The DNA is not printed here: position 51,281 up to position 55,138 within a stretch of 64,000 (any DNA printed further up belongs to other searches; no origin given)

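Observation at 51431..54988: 1185-aa leaderless orphan with repeated modules in its C-terminal half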

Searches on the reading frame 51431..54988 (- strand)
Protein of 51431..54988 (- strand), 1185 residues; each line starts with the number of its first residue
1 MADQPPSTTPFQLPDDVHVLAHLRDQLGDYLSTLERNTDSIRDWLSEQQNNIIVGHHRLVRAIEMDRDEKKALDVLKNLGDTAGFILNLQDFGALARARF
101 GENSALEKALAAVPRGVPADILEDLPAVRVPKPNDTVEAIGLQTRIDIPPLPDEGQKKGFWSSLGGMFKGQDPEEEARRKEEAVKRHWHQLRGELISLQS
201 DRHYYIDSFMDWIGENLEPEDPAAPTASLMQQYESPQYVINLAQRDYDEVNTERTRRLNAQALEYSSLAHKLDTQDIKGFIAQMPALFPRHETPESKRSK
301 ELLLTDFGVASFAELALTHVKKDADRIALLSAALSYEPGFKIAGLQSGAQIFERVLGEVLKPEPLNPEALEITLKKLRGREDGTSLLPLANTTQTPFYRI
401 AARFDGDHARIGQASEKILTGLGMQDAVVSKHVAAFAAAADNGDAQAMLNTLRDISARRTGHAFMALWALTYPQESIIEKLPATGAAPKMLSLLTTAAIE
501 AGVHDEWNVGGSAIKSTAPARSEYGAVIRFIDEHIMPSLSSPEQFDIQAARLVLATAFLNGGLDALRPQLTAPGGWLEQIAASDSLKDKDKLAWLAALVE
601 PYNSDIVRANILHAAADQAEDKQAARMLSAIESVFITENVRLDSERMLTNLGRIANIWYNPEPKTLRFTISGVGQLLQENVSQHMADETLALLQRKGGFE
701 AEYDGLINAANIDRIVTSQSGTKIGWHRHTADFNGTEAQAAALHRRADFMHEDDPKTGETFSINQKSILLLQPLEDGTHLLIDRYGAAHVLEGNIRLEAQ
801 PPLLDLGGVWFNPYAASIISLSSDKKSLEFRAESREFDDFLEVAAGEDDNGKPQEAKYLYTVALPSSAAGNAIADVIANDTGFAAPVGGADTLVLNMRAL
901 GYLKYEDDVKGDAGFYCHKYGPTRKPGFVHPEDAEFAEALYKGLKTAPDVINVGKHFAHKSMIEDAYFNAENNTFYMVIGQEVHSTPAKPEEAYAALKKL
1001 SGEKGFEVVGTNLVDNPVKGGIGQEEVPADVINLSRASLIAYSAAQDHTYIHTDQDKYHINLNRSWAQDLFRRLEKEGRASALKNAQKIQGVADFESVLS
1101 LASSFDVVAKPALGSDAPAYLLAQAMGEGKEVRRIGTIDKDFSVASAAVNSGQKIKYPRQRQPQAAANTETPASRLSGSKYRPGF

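Call 3: search_protein_families(library=pfam, proteins=[window:51431-54988:-], max_evalue=1)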
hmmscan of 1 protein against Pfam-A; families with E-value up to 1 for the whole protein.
window:51431-54988:- (1185 aa): 1 family
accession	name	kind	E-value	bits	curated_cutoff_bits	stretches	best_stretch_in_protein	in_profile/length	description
PF12601.13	Rubi_NSP_C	-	0.75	10.4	25.4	0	437-471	30-61/66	Rubivirus non-structural protein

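Call 4: search_protein_families(library=ncbifam, proteins=[window:51431-54988:-], max_evalue=1)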
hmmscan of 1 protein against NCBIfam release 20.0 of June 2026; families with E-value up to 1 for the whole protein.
window:51431-54988:- (1185 aa): 0 families

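Call 5: search_solved_structures(query=window:51431-54988:-, max_evalue=1)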
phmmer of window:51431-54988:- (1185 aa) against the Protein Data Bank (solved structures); distinct sequences matched with E-value up to 1: 0.

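Call 6: find_homologous_proteins(query=window:51431-54988:-, max_evalue=0.001)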
Query window:51431-54988:- (1185 aa): 39 proteins with E <= 0.001 among 8000 candidates.
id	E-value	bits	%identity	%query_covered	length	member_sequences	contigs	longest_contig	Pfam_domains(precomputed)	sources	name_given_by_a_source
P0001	0.0e+0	2560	96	100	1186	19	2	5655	-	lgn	-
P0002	0.0e+0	1971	74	100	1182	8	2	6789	-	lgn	-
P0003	0.0e+0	1747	67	100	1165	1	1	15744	-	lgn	-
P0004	0.0e+0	1733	68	98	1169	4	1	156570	-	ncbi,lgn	ncbi:MAG: hypothetical protein ACK4PK_10225 [Alphaproteobacteria bacterium]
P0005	0.0e+0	1696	64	100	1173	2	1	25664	-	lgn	-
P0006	0.0e+0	1686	64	100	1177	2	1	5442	-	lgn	-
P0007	0.0e+0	1684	64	100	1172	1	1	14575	-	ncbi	-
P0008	0.0e+0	1684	65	100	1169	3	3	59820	-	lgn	-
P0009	0.0e+0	1667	64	100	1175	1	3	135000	-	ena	-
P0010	0.0e+0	1663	64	100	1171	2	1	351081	-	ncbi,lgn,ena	-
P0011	0.0e+0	1508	59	100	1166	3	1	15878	-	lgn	-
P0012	0.0e+0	1294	52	100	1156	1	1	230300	-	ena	-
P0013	0.0e+0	1291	53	98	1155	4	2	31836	-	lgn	-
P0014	0.0e+0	1289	53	98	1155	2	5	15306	-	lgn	-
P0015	0.0e+0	1288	53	98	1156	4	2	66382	-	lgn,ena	-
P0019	0.0e+0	1243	50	98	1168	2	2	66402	-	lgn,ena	-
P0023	1.1e-281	956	43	99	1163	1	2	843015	-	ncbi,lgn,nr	ncbi:MAG: hypothetical protein PW788_11980 [Micavibrio sp.]|nr:hypothetical protein [Micavibrio sp.]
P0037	1.5e-174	601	33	99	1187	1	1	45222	-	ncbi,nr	ncbi:MAG: hypothetical protein HY052_09730 [Proteobacteria bacterium]|nr:hypothetical protein [Pseud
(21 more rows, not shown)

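Call 15: find_encoding_contigs(protein=P0023, flank=8000, max_places=2)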
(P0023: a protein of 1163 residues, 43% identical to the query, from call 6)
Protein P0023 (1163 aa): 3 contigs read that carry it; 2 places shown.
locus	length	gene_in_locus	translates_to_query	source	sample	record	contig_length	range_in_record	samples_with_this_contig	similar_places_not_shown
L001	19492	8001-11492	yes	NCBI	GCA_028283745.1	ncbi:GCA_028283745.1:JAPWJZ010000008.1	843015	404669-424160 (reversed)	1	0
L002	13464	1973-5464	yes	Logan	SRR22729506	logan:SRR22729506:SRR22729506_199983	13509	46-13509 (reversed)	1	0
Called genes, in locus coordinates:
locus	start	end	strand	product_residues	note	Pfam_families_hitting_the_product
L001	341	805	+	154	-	PF14436:EndoU_bacteria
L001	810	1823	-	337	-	PF04055:Radical_SAM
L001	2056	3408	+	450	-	PF00919:UPF0004, PF04055:Radical_SAM, PF01938:TRAM (weak), PF18693:TRAM_2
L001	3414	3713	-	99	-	-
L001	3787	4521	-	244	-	PF00023:Ank (faint), PF12796:Ank_2, PF13606:Ank_3 (faint), PF13857:Ank_5 (weak), PF13637:Ank_4, PF13857:Ank_5 (weak)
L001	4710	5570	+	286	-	PF12740:PETase (faint), PF01738:DLH, PF00326:Peptidase_S9 (faint), PF08840:BAAT_C (faint)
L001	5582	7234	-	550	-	PF00672:HAMP, PF00015:MCPsignal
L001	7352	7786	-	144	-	PF01741:MscL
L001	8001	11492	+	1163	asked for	-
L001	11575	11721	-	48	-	PF08085:Entericidin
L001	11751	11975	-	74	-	-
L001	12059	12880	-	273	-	-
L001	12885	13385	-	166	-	-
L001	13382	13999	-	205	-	PF07638:Sigma70_ECF (weak), PF04542:Sigma70_r2, PF08281:Sigma70_r4_2, PF04545:Sigma70_r4, PF13384:HTH_23 (weak), PF22233:PhyR_sigma-like (weak)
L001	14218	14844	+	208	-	-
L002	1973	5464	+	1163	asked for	-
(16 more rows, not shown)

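Call 16: find_encoding_contigs(protein=P0037, flank=8000, max_places=2)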
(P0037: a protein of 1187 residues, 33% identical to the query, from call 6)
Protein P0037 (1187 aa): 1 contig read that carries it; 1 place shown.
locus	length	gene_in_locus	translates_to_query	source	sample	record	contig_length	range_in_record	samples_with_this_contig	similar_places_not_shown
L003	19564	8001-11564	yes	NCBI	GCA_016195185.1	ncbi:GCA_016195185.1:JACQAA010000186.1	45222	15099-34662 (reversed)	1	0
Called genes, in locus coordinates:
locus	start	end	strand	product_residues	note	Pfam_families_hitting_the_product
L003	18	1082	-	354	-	PF03561:Allantoicase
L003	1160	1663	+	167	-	PF04115:Ureidogly_lyase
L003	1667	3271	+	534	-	PF00152:tRNA-synt_2, PF12796:Ank_2 (faint), PF13637:Ank_4 (faint), PF00023:Ank (faint)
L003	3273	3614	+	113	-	PF04342:DMT_6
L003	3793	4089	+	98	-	-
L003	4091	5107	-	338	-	PF04055:Radical_SAM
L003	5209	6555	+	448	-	PF00919:UPF0004, PF04055:Radical_SAM, PF18693:TRAM_2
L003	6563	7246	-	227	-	PF24521:Ank_KRIT1, PF12796:Ank_2, PF13606:Ank_3 (faint), PF13637:Ank_4, PF13637:Ank_4, PF12796:Ank_2, PF00023:Ank (weak), PF13637:Ank_4 (weak), +1 more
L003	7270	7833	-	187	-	PF00023:Ank (faint), PF12796:Ank_2, PF13857:Ank_5 (weak)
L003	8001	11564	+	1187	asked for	-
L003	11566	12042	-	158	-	PF00383:dCMP_cyt_deam_1, PF14437:MafB19-deam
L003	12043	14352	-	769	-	PF02861:Clp_N, PF13191:AAA_16 (faint), PF00004:AAA, PF17871:AAA_lid_9, PF00004:AAA, PF07724:AAA_2, PF07728:AAA_5, PF10431:ClpB_D2-small, +9 more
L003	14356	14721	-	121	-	PF02617:ClpS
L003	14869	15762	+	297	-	PF00768:Peptidase_S11, PF13354:Beta-lactamase2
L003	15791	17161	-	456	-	PF00270:DEAD, PF04851:ResIII (weak), PF13245:AAA_19 (faint), PF00271:Helicase_C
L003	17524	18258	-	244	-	PF13606:Ank_3 (faint), PF12796:Ank_2, PF00023:Ank (faint), PF12796:Ank_2, PF13637:Ank_4 (weak), PF13857:Ank_5 (weak)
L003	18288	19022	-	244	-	PF00023:Ank (faint), PF13606:Ank_3 (faint), PF13857:Ank_5 (faint), PF12796:Ank_2, PF13637:Ank_4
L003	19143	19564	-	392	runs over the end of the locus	PF00083:Sugar_tr, PF07690:MFS_1, PF12832:MFS_1_like, PF00083:Sugar_tr, PF07690:MFS_1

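Call 17: find_encoding_contigs(protein=P0012, flank=8000, max_places=2)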
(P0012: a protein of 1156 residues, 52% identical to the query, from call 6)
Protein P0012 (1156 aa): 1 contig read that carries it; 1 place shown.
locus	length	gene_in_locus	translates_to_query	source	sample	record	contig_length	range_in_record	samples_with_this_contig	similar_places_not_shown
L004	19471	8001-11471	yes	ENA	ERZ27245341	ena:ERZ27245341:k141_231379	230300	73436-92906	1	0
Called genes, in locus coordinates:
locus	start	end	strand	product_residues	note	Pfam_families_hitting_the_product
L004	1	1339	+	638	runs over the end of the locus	PF13522:GATase_6, PF13537:GATase_7, PF12481:DUF3700 (weak), PF00733:Asn_synthase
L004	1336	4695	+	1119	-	PF00501:AMP-binding, PF13193:AMP-binding_C, PF00550:PP-binding (weak), PF01370:Epimerase, PF07993:NAD_binding_4, PF13521:AAA_28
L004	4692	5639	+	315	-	-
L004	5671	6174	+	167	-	PF14436:EndoU_bacteria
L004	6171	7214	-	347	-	PF04055:Radical_SAM, PF12544:LAM_C (faint)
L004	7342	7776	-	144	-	PF01741:MscL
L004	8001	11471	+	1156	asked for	-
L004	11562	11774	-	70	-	PF08085:Entericidin (weak)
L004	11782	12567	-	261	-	PF13801:Metal_resist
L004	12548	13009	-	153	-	-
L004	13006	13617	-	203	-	PF04542:Sigma70_r2, PF08281:Sigma70_r4_2, PF04545:Sigma70_r4, PF22233:PhyR_sigma-like (weak)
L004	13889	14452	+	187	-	-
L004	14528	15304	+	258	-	PF12697:Abhydrolase_6 (weak), PF12146:Hydrolase_4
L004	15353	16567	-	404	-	-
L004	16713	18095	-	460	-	PF07969:Amidohydro_3, PF22429:HutF_N, PF01979:Amidohydro_1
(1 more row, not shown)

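Call 27: search_protein_representatives(alignment_id=A1)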
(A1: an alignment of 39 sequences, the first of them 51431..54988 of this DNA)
Query: 39 sequences, 1161 profile positions. Proteins with E-value up to 0.001 (for the whole library): 82; up to 1e-10: 71; up to 1e-30: 58. The best 82 are listed.
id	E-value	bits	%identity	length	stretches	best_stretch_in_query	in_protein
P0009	0.0e+00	1792.5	-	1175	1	1-1156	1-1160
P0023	0.0e+00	1704.6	-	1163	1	1-1155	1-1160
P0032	0.0e+00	1535.2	-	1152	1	1-1160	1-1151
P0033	0.0e+00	1454.6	-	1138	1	23-1149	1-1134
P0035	0.0e+00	1398.4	-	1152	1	1-1155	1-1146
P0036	0.0e+00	1357.7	-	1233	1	6-1158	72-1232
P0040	0.0e+00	1272.9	-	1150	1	1-1157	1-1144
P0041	0.0e+00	1244.2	-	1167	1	14-1155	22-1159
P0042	0.0e+00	1194.5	-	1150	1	6-1113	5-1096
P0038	0.0e+00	1194.1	-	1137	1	1-1154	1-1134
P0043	0.0e+00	1158.1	-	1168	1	5-1152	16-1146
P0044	0.0e+00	1096.0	-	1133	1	15-1117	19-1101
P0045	0.0e+00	1048.7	-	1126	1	12-1114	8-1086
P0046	0.0e+00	1014.4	-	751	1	402-1149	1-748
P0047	1.9e-280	950.3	-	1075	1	3-1116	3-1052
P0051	2.1e-214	731.6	-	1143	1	6-1089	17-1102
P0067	2.0e-75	271.3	-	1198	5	14-748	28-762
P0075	2.7e-46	174.8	-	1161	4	31-710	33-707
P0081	1.2e-36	142.9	-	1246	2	24-394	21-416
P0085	1.6e-33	132.5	-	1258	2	12-425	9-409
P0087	1.5e-31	125.9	-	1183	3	1-769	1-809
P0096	3.3e-17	78.5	-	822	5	39-181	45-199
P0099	1.9e-13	66.0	-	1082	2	102-726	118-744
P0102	9.3e-11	57.1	-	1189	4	18-269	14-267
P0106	3.3e-06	42.0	-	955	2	26-275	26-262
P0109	3.1e-05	38.8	-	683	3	644-725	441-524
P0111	6.4e-05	37.7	-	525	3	951-1007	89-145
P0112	1.3e-04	36.7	-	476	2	923-1003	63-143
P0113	7.9e-04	34.1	-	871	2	37-194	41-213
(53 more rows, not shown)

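Call 28: search_protein_families(library=pfam, proteins=[P0109, P0111, P0112, P0113, P0106, P0096, P0081, P0085, P0102, P0099], max_evalue=0.01)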
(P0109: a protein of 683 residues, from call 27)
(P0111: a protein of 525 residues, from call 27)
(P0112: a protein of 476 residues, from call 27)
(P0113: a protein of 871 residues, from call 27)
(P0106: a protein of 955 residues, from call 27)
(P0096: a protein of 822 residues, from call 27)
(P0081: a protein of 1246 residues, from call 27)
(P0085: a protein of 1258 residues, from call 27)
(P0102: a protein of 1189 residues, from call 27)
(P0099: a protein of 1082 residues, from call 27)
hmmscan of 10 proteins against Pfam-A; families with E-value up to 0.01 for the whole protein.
P0109 (683 aa): 0 families

P0111 (525 aa): 0 families

P0112 (476 aa): 0 families

P0113 (871 aa): 0 families

P0106 (955 aa): 0 families

P0096 (822 aa): 0 families

P0081 (1246 aa): 4 families
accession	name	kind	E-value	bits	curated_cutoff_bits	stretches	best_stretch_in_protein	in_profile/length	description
PF12796.13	Ank_2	-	1.8e-05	25.6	27.3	1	436-466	21-51/90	Ankyrin repeats (3 copies)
PF00023.36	Ank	-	2.5e-05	24.8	21.1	1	445-464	3-22/33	Ankyrin repeat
PF13637.12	Ank_4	-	0.0012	19.6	22.7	0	439-464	25-50/50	Ankyrin repeats (many copies)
PF13857.12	Ank_5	-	0.003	18.4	27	0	434-464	6-36/56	Ankyrin repeats (many copies)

P0085 (1258 aa): 0 families

P0102 (1189 aa): 0 families

P0099 (1082 aa): 1 family
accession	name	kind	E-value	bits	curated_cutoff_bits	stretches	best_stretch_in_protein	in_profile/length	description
PF06586.17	TraK_N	-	0.0042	17.8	24.8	0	993-1055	19-85/100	TraK N-terminal domain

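Call 32: predict_structure(alignment_id=A1)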
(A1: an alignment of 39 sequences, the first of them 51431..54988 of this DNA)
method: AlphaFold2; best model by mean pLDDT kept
length: 1185 residues; sequences in the alignment: 39
mean_pLDDT: 84.0   pTM: 0.70
mean pLDDT of the five models: 84.0, 80.8, 79.7, 78.1, 77.8
residues with pLDDT >= 90: 592; 70-90: 420; 50-70: 89; < 50: 84
segments of 3 or more residues with pLDDT < 50: 1-11, 140-173, 218-226, 229-231, 518-523, 1168-1185
pLDDT, mean of each block of 10 residues (from residue 1): 38 58 76 84 87 90 88 89 87 88 87 84 77 57 46 38 37 52 57 52 61 54 47 63 78 84 89 90 86 84 89 90 89 87 88 93 90 87 81 91 93 95 90 96 96 95 95 92 93 97 89 68 71 94 94 94 91 95 92 96 94 97 95 91 92 93 93 88 94 93 91 93 89 91 94 93 96 93 94 93 92 94 84 92 82 80 88 90 78 86 82 86 83 86 89 93 92 91 89 92 90 78 83 93 90 87 89 90 84 88 93 92 91 83 90 91 63 39 30
secondary structure, 60 per line:
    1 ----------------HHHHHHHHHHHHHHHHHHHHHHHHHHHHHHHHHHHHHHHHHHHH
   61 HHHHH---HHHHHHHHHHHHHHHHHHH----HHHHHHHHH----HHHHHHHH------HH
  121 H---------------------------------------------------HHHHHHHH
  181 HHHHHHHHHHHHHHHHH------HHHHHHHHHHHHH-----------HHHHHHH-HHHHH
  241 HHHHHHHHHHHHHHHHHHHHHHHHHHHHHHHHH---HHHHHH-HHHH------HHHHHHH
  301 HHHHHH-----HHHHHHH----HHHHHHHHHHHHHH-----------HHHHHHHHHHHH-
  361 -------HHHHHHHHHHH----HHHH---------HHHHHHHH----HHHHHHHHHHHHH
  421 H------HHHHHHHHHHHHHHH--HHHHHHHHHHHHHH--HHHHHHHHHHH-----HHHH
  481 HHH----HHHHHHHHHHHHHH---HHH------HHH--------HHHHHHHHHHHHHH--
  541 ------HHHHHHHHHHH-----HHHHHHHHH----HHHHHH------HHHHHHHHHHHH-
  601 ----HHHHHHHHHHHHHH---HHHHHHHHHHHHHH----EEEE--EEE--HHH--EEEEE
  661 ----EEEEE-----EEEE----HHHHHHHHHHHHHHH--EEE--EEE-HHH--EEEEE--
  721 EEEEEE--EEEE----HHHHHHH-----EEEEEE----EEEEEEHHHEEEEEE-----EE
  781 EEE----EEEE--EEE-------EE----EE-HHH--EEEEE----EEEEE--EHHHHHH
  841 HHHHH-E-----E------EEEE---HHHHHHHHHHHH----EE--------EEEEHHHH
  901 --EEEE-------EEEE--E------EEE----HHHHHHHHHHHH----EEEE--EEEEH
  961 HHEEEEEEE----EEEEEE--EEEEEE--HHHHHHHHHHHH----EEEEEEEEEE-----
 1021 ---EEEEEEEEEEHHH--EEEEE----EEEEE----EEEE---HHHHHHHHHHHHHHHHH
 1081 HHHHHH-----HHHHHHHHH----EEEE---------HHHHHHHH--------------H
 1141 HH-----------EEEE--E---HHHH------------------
elements in order (helices of 4 or more, strands of 3 or more residues): H17-65 H69-87 H92-100 H105-112 H173-197 H204-216 H228-234 H236-273 H277-282 H284-287 H294-306 H312-318 H323-336 H348-359 H368-378 H383-386 H396-403 H408-421 H428-442 H445-458 H461-471 H477-483 H488-501 H525-538 H547-557 H563-571 H576-581 H588-599 H605-618 H622-635 E640-643 E646-648 E656-660 E665-669 E675-678 H683-697 E700-702 E705-707 E714-718 E721-726 E729-732 H737-743 E749-754 E759-764 E768-773 E779-783 E788-791 E794-796 E818-822 E827-831 H835-845 E860-863 H867-878 E893-896 H897-900 E903-906 E914-917 E927-929 H934-945 E950-953 E956-959 E963-969 E974-979 E982-987 H990-1001 E1006-1015 E1024-1033 E1039-1043 E1048-1052 E1057-1060 H1064-1086 H1092-1100 E1105-1108 H1118-1125 E1154-1157 H1164-1167
